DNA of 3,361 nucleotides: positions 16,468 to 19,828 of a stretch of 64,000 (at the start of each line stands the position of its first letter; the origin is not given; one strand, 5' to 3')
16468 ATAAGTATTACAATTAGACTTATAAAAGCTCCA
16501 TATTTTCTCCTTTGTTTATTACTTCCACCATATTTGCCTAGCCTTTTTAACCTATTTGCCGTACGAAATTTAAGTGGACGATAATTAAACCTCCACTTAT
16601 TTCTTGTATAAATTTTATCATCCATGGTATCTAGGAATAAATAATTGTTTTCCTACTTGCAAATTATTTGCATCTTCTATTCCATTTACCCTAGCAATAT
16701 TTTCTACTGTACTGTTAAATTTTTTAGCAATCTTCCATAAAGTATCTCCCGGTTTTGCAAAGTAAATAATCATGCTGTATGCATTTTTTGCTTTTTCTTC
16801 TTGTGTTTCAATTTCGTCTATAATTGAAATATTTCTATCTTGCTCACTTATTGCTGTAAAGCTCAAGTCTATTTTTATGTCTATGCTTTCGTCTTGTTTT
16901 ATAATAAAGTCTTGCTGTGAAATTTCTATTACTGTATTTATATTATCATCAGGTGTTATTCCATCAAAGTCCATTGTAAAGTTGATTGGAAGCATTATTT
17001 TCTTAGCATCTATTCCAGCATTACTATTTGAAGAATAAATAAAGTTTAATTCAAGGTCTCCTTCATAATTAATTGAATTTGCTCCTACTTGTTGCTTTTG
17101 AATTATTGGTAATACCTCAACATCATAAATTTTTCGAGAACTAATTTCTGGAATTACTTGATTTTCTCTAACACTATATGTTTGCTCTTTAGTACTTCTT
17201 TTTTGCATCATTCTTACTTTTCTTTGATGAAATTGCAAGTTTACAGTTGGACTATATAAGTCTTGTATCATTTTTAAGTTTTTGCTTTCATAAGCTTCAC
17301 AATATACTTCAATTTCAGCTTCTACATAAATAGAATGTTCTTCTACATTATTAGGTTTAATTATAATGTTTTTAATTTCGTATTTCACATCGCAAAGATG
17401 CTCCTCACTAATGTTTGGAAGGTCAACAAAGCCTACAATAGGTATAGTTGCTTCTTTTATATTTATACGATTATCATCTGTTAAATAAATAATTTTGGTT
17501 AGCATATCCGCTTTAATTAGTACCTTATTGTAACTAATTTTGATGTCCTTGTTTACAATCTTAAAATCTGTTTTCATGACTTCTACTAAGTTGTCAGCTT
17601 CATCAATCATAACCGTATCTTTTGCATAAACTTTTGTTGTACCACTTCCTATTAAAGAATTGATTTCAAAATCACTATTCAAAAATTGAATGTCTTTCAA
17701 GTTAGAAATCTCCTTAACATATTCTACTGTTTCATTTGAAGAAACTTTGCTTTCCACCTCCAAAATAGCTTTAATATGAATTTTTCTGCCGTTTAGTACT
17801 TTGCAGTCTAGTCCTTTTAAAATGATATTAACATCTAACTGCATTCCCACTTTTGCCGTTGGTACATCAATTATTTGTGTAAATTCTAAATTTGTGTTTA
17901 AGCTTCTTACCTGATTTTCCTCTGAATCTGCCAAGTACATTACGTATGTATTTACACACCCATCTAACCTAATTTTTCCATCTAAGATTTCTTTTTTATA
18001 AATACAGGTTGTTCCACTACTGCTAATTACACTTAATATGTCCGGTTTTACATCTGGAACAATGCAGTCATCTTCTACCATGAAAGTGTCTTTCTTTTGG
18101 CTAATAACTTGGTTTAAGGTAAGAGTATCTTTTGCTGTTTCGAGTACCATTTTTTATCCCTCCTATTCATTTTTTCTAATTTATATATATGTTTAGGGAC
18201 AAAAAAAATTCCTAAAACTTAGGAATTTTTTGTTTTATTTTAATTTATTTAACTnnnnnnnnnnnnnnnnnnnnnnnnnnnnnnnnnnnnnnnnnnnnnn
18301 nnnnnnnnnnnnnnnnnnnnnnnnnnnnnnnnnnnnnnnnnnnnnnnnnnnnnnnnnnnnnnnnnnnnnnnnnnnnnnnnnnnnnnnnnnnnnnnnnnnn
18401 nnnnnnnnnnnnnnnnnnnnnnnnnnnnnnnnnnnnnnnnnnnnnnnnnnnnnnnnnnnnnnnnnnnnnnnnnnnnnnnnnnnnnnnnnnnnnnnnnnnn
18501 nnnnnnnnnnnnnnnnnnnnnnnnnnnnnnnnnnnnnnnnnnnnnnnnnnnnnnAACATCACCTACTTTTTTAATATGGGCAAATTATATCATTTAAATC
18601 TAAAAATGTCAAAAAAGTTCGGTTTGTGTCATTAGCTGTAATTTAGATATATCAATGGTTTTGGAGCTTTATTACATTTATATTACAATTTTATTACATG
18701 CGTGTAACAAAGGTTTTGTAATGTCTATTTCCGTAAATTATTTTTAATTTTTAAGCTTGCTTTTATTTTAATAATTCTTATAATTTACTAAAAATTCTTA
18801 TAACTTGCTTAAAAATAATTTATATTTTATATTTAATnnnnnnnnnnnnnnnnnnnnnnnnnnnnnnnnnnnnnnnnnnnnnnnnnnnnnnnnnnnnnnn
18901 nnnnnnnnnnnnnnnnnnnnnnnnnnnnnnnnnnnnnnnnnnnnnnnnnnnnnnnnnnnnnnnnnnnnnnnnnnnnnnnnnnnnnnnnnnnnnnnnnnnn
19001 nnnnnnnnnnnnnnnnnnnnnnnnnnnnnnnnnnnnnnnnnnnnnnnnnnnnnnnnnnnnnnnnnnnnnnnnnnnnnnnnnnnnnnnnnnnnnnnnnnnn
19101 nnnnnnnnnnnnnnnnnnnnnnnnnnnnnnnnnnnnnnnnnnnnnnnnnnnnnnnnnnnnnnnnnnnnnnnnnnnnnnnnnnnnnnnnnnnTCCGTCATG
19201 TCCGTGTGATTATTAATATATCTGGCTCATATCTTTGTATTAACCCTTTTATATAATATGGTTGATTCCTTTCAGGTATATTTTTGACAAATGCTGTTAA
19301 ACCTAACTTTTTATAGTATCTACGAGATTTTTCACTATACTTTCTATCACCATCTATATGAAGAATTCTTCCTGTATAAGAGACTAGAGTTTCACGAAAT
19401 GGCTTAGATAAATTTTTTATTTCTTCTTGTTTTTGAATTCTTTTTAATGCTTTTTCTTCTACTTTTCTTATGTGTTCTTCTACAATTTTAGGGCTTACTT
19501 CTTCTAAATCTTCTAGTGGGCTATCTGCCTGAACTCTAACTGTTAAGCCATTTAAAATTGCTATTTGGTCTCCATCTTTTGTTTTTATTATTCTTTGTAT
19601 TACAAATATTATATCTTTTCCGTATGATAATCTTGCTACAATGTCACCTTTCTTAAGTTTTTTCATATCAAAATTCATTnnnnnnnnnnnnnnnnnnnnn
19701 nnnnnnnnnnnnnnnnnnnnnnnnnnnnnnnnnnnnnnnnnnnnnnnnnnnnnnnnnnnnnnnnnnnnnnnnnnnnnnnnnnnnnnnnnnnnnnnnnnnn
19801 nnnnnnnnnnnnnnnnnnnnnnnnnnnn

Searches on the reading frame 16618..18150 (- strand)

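Call 39: search_protein_families(library=pfam, proteins=[window:16618-18150:-], max_evalue=0.00001)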
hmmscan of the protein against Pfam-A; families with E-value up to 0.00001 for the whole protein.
window:16618-18150:- (510 aa): 2 families
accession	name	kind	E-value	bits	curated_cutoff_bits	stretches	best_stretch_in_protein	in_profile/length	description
PF12673.12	SipL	-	2.8e-31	108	23.6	2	37-118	1-77/78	SipL, SPOCS domain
PF01476.26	LysM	-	5e-14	52.4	20.9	1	466-506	4-43/43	LysM domain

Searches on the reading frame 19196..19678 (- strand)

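Call 39: search_protein_families(library=pfam, proteins=[window:19196-19678:-], max_evalue=0.00001)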
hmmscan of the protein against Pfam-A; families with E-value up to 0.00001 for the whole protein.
window:19196-19678:- (160 aa): 1 family
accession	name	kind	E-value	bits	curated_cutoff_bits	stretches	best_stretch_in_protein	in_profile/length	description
PF05582.17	Peptidase_U57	-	2.7e-35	122.5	25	1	9-158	1-158/280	YabG peptidase U57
